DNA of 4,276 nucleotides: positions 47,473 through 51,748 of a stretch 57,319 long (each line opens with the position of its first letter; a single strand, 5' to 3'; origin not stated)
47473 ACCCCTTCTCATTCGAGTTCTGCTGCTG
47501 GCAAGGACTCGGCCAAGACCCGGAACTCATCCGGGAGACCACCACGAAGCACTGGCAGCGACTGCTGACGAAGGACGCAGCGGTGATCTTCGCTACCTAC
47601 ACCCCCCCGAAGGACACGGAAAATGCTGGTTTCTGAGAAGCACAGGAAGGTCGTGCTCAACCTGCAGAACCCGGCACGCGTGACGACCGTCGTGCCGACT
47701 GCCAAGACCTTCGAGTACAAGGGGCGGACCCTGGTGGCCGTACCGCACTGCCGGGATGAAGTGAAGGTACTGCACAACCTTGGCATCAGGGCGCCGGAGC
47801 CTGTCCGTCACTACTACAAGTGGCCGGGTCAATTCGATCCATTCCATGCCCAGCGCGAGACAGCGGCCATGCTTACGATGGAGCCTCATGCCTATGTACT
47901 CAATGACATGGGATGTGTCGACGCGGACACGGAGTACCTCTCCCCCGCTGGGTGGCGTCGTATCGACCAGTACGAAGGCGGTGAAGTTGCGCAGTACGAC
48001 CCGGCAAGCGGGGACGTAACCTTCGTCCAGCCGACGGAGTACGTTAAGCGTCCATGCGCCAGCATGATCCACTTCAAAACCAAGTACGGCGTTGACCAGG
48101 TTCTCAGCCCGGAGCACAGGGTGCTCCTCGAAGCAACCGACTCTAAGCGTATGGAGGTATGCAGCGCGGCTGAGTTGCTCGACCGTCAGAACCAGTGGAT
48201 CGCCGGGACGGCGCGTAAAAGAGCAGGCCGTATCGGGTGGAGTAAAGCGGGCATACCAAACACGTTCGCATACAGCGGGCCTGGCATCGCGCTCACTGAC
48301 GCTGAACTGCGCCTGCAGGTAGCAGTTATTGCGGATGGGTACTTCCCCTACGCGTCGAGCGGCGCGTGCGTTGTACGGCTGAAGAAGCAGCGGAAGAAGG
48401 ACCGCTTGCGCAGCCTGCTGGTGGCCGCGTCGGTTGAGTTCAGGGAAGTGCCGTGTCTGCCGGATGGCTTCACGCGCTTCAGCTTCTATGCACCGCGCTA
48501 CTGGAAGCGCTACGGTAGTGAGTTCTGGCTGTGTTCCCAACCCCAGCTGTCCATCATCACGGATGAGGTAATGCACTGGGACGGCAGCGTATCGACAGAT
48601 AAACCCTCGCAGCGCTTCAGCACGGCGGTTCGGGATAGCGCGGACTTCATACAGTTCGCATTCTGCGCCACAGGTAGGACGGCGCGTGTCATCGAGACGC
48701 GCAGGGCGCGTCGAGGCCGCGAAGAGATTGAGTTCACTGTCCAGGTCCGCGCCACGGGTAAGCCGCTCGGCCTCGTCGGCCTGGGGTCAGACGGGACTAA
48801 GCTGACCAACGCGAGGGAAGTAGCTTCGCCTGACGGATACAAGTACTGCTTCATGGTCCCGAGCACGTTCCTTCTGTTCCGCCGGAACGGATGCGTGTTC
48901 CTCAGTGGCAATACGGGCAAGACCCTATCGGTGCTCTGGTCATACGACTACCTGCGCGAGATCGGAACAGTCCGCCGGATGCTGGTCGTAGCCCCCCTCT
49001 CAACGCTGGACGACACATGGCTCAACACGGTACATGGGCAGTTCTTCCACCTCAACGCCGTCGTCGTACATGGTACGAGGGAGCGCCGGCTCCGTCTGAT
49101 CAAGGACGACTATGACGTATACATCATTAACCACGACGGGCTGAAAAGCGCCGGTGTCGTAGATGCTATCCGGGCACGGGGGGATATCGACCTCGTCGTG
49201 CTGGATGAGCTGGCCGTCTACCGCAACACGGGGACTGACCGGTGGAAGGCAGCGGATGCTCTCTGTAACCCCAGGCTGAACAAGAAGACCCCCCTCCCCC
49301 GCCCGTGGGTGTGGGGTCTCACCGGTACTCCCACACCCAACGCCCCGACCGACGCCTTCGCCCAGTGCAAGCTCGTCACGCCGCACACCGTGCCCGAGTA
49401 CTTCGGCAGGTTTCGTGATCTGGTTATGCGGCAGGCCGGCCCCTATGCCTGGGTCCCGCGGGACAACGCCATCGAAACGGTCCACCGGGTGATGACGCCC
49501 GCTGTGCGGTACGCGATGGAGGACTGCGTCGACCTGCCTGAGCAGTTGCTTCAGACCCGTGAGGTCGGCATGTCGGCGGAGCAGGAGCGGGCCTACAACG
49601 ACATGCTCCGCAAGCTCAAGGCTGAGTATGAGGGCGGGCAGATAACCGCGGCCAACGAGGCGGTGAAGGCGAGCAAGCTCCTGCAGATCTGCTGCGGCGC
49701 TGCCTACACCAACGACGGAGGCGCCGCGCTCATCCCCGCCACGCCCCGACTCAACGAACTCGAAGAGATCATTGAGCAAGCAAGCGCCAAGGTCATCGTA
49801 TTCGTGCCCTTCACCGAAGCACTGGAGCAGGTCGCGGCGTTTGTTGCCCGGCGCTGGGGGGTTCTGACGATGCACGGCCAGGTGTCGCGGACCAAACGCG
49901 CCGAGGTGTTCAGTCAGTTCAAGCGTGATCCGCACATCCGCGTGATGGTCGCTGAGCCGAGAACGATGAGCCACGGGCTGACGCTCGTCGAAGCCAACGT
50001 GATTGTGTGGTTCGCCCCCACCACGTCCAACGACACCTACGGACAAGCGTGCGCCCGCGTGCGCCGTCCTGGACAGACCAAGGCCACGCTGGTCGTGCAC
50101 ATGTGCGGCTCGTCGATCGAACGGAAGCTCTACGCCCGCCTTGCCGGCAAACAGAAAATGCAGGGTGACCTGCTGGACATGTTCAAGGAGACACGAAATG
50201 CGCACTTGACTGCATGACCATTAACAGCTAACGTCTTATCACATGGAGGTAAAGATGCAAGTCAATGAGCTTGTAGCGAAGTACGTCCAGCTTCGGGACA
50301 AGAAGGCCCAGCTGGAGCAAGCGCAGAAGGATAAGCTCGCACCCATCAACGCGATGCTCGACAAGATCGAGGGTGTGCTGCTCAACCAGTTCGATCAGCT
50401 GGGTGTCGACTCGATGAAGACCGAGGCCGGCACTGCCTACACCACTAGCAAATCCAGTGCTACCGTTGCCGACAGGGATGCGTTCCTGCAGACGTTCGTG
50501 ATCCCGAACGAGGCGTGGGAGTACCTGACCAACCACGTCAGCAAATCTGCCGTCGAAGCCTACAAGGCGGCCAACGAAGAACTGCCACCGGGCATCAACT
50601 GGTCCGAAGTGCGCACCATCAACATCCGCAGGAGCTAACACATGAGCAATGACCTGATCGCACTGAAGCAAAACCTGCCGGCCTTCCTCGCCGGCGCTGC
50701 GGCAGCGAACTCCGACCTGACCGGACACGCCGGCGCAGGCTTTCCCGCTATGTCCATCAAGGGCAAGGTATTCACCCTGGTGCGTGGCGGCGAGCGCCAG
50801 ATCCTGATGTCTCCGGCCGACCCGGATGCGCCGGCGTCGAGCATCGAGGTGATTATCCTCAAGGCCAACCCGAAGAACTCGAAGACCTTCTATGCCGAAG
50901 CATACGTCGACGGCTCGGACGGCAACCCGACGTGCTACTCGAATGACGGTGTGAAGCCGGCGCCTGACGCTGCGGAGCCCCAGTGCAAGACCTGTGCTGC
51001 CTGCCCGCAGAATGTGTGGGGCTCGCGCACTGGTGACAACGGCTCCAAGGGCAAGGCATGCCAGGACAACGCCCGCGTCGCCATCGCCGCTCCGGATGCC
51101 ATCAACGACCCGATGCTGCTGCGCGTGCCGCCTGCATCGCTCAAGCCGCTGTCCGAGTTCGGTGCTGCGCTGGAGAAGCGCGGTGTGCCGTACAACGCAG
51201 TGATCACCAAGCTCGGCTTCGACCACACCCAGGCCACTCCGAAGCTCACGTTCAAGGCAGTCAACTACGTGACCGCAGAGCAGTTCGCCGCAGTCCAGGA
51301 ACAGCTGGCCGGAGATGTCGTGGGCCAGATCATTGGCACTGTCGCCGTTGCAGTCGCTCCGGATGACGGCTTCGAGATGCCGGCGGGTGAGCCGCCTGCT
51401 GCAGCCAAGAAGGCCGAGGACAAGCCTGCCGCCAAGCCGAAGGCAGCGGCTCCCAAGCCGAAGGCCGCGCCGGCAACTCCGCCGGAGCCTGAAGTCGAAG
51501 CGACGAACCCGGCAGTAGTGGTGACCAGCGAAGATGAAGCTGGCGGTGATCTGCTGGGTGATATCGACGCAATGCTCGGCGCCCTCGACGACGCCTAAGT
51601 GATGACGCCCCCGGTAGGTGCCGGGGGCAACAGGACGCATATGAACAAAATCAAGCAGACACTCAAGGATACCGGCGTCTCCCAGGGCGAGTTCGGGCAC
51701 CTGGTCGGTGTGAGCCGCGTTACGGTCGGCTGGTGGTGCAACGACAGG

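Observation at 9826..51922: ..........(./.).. motif, always in the sense orientation, at gene boundaries on both arms (stoperator-like network, mRNA operator or new promoter class)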

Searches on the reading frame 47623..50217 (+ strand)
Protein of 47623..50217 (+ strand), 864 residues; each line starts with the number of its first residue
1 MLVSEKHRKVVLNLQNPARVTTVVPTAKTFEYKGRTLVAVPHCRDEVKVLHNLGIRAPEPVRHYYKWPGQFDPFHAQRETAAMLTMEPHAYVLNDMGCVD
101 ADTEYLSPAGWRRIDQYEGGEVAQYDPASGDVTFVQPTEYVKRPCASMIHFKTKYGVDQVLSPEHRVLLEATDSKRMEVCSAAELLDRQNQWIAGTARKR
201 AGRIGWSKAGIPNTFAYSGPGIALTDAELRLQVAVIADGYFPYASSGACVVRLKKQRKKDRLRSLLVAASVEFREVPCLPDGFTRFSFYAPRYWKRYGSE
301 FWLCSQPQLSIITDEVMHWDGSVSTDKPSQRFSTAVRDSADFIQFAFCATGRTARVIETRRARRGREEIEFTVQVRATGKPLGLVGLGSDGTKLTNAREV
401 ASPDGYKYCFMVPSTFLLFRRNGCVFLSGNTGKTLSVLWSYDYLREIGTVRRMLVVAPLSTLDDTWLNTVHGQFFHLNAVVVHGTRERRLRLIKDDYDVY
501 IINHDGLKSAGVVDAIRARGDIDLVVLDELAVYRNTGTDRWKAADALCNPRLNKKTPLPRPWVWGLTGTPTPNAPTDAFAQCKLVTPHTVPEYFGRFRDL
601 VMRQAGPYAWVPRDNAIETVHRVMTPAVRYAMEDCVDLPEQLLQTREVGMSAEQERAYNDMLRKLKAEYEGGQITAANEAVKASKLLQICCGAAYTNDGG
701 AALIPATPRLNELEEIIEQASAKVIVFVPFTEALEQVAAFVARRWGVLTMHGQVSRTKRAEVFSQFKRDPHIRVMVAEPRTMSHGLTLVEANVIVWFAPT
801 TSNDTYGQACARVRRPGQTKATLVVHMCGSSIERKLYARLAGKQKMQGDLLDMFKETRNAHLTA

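Call 7: search_protein_families(library=pfam, proteins=[window:47623-50217:+], max_evalue=0.001)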
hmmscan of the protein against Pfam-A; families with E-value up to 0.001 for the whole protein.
window:47623-50217:+ (864 aa): 2 families
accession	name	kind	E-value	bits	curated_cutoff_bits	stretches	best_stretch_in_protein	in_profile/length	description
PF00176.29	SNF2-rel_dom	-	1.2e-15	57.9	24.9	1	432-677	29-269/290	SNF2-related domain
PF00271.37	Helicase_C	-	1.6e-12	48.1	23.5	1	711-817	4-110/110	Helicase conserved C-terminal domain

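Call 8: search_protein_families(library=phrogs, proteins=[window:47623-50217:+], max_evalue=0.001)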
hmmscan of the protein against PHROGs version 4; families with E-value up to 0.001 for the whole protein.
window:47623-50217:+ (864 aa): 6 families
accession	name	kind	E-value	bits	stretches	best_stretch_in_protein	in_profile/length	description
phrog_62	-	DNA, RNA and nucleotide metabolism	2.4e-86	291.6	1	417-861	708-1143/1881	DNA helicase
phrog_32482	-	other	3e-51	175.8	1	96-458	74-433/589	PhoH-like phosphate starvation-inducible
phrog_11354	-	unknown function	3.3e-11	43.9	1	770-855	22-109/116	-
phrog_29996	-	unknown function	1.1e-09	37.8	1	431-828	753-1140/1189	-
phrog_16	-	DNA, RNA and nucleotide metabolism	4.5e-07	29.5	1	421-836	291-607/986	DNA helicase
phrog_21391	-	DNA, RNA and nucleotide metabolism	1.5e-05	23.3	1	720-824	1358-1462/2021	DNA helicase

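Call 17: find_related_loci(query=window:47623-50217:+, collection=viral_contigs, flank=10000)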
Query window:47623-50217:+ (864 aa) in viral_contigs; peptide patterns used: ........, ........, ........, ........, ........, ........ (x = any residue, [..] = any of these).
14 stretches matched a pattern; 13 encode a relative of the query (tblastn E <= 1e-3); 13 distinct loci.
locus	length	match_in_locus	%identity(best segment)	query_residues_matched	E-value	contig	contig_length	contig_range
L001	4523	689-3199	43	8-856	0e+0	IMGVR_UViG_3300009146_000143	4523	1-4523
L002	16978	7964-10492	42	6-856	0e+0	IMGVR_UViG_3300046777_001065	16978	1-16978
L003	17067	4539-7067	41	7-855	0e+0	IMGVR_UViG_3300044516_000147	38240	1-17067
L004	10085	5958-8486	41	7-855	0e+0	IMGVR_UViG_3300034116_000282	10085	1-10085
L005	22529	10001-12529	41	7-855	0e+0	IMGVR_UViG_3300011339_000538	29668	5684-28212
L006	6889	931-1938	36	98-464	1e-53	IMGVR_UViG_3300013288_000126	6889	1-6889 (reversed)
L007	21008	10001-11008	36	98-464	2e-53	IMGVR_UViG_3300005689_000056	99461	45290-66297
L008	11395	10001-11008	36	98-464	2e-53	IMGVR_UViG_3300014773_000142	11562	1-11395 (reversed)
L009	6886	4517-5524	36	98-464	1e-53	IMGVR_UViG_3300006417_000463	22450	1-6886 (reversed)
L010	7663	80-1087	36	98-464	2e-53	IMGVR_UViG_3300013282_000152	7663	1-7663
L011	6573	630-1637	36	98-464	1e-53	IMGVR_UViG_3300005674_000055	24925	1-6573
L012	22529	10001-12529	41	7-855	0e+0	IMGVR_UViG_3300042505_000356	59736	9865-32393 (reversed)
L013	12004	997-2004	36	98-464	2e-53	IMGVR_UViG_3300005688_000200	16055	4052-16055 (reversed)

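Call 18: find_related_loci(query=window:47623-50217:+, collection=genome_contigs, flank=10000)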
Query window:47623-50217:+ (864 aa) in genome_contigs; peptide patterns used: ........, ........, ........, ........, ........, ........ (x = any residue, [..] = any of these).
27 stretches matched a pattern, but none encodes a relative of the query by tblastn (E <= 1e-3).
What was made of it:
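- Tried and rejected: a GTDB scan with SNF2 (call 18);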

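Call 22: find_encoding_contigs(protein=window:47623-50217:+, flank=10000, max_places=10)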
Protein window:47623-50217:+ (864 aa): 3 contigs read that carry it; 2 places shown.
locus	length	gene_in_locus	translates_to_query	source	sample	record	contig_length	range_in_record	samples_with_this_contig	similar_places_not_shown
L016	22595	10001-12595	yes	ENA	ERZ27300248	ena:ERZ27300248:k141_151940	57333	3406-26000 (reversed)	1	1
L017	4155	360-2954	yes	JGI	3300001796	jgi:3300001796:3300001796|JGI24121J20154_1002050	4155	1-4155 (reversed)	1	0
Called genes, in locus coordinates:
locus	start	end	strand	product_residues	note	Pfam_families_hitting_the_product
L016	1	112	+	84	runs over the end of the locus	-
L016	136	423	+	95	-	-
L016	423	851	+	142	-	-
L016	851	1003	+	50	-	-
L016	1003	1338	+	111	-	-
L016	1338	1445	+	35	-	-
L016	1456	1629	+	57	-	-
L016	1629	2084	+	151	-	PF00692:dUTPase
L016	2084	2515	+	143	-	-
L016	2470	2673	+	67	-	-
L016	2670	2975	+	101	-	-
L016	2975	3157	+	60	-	-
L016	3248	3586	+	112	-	-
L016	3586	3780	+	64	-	-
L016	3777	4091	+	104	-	-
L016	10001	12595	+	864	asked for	PF00176:SNF2-rel_dom, PF00271:Helicase_C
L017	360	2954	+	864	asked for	PF00176:SNF2-rel_dom, PF00271:Helicase_C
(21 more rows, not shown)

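Call 65: find_homologous_proteins(query=window:47623-50217:+, max_evalue=1e-100)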
Query window:47623-50217:+ (864 aa): 483 proteins with E <= 1e-100 among 8000 candidates; the best 120 are listed.
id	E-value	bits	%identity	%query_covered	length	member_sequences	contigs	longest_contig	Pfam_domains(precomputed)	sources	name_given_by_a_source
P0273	0.0e+0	2014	100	100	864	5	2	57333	PF00176.30,PF00271.38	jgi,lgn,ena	-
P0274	0.0e+0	1809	86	83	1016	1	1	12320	PF00176.30,PF00271.38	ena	-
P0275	0.0e+0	1103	82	56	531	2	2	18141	PF00270.36,PF00176.30,PF00271.38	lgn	-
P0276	0.0e+0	1051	74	37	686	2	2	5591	PF00176.30,PF00271.38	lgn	-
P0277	0.0e+0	1050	75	37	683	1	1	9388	PF00176.30,PF00271.38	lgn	-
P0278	0.0e+0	1049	76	56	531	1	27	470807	PF00270.36,PF00176.30,PF00271.38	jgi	jgi:SNF2 family DNA or RNA helicase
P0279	0.0e+0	1045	56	99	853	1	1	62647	PF00270.36,PF00176.30,PF00271.38,PF04851.22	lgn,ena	-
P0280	0.0e+0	1037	55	99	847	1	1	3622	PF00270.36,PF00176.30,PF00271.38,PF04851.22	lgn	-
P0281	0.0e+0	1036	55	99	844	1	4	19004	PF00270.36,PF00176.30,PF00271.38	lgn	-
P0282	0.0e+0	1025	55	99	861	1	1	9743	PF00270.36,PF00176.30,PF00271.38,PF04851.22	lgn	-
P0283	6.6e-298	1008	54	99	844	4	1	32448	PF00176.30,PF00271.38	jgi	-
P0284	3.3e-297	1006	54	99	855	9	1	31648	PF00270.36,PF00176.30,PF00271.38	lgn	-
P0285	1.7e-296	1004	54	99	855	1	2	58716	PF00270.36,PF00176.30,PF00271.38,PF04851.22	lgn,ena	-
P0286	1.1e-295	1001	53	99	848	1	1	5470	PF00270.36,PF00176.30,PF00271.38,PF04851.22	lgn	-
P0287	1.8e-295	1000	54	99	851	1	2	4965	PF00270.36,PF00176.30,PF00271.38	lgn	-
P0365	3.9e-243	827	66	53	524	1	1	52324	PF00270.36,PF00176.30,PF00271.38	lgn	-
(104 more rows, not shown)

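Call 66: find_encoding_contigs(protein=P0365, flank=10000, max_places=1)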
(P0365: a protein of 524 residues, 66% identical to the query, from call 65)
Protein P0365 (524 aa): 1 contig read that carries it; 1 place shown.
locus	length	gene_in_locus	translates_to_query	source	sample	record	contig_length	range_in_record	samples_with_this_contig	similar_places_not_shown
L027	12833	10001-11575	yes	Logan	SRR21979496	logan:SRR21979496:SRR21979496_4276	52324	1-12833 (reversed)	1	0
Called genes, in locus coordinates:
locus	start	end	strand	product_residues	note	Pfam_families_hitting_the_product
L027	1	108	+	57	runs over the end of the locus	-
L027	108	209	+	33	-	-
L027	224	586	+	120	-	-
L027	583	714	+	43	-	-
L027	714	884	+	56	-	-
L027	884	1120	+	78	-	-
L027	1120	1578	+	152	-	PF00692:dUTPase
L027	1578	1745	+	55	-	-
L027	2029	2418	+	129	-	-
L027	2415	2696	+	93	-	-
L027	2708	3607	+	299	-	-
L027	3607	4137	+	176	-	-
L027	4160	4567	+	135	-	-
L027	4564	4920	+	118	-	-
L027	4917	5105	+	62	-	-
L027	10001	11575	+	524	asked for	PF00270:DEAD (faint), PF00176:SNF2-rel_dom, PF00271:Helicase_C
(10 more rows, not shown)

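Call 67: find_encoding_contigs(protein=P0278, flank=10000, max_places=2)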
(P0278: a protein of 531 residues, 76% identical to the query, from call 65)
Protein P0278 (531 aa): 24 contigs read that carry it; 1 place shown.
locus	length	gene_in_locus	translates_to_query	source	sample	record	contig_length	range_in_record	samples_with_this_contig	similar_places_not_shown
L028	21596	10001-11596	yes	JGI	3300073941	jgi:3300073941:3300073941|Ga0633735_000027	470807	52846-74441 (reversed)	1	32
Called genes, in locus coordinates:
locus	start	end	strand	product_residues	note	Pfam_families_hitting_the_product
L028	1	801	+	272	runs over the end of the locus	-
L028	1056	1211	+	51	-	-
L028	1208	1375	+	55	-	-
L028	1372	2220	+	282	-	PF01145:Band_7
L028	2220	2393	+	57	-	-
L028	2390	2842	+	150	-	PF00692:dUTPase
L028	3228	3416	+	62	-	-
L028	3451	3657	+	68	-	-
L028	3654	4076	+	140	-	-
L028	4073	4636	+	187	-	-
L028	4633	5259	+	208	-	-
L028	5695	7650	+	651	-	PF01612:DNA_pol_A_exo1, PF00476:DNA_pol_A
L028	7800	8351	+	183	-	-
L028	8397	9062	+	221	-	PF12705:PDDEXK_1 (weak)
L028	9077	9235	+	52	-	-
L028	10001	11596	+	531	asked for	PF00176:SNF2-rel_dom, PF00270:DEAD (faint), PF00271:Helicase_C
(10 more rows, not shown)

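Call 68: find_encoding_contigs(protein=P0274, flank=10000, max_places=1)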
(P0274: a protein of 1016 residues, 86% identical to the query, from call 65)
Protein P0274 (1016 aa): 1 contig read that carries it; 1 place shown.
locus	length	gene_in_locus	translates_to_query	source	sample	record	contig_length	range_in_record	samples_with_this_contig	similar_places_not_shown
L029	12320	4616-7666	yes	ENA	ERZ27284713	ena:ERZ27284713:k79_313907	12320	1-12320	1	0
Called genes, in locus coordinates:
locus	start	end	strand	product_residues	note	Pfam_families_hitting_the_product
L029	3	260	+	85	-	?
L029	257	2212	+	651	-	PF01612:DNA_pol_A_exo1, PF00476:DNA_pol_A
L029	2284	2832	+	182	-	-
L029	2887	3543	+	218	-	PF12705:PDDEXK_1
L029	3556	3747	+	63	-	-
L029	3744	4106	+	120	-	-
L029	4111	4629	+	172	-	-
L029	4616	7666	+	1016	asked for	PF00176:SNF2-rel_dom, PF00271:Helicase_C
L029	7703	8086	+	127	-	PF23984:DUF7307 (weak)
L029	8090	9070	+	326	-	-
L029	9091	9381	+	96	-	PF13560:HTH_31 (weak)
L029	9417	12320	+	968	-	?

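Call 69: find_encoding_contigs(protein=P0275, flank=10000, max_places=1)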
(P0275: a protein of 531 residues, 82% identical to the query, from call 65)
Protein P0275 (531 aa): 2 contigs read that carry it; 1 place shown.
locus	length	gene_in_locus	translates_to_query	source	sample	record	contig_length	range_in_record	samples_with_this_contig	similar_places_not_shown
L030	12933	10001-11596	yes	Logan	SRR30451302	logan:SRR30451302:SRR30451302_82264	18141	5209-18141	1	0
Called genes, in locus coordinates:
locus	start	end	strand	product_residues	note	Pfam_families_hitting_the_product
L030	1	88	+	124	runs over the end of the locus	PF10765:Phage_P22_NinX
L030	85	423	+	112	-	-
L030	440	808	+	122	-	PF21781:DUF6876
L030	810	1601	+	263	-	-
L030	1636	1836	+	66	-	-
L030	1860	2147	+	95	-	-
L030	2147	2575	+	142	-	-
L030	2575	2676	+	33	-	-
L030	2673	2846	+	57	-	-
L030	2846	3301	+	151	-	PF00692:dUTPase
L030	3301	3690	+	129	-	-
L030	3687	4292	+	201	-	-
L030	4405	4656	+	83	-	-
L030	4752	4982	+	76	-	PF26207:Phage_phiTE_015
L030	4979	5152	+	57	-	-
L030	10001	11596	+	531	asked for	PF00176:SNF2-rel_dom, PF00270:DEAD (faint), PF00271:Helicase_C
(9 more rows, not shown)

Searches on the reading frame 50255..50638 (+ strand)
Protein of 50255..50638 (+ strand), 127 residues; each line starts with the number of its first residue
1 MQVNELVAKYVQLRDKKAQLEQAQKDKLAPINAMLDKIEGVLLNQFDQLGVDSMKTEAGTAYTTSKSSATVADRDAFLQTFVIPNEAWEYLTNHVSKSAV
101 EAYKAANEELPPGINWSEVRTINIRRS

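Call 34: search_protein_families(library=pfam, proteins=[window:50255-50638:+], max_evalue=0.05)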
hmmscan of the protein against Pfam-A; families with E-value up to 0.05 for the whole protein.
window:50255-50638:+ (127 aa): 3 families
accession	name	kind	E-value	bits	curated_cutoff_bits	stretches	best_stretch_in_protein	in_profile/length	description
PF23984.1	DUF7307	-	1e-06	29.1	27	1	3-79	2-78/129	Pam3 gp33-like protein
PF22709.1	Mu_Gam-Sipho_Gp157-TOTE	-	1.3e-05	25.4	27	1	4-60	2-47/63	Mu Gam/Sipho_Gp157-like domain of the TOTE conflict systems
PF16348.10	CoV_NSP4_C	-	0.047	14.9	27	0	76-106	14-44/96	Coronavirus replicase NSP4, C-terminal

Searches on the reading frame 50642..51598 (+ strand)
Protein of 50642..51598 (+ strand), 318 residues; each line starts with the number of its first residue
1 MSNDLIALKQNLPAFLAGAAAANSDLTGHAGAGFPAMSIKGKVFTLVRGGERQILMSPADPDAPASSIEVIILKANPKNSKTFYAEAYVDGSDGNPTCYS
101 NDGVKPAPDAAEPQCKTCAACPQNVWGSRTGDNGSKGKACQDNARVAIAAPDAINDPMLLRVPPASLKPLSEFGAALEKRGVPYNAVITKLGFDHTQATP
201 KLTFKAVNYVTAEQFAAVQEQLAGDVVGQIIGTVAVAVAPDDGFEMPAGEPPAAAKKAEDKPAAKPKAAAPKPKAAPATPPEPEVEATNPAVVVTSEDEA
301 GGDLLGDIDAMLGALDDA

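Call 7: search_protein_families(library=pfam, proteins=[window:50642-51598:+], max_evalue=0.001)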
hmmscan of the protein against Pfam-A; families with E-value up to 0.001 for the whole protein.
window:50642-51598:+ (318 aa): 0 families

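Call 8: search_protein_families(library=phrogs, proteins=[window:50642-51598:+], max_evalue=0.001)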
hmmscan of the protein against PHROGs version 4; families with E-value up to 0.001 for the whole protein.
window:50642-51598:+ (318 aa): 2 families
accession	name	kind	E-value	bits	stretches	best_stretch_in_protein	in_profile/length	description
phrog_23155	-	unknown function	4.2e-16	60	1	65-203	66-194/255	-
phrog_27714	-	unknown function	1.1e-14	55.7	1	9-278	37-287/292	-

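Call 97: search_protein_families(library=ncbifam, proteins=[window:50642-51598:+], max_evalue=0.05)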
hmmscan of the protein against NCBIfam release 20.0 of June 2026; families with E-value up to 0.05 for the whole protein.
window:50642-51598:+ (318 aa): 0 families
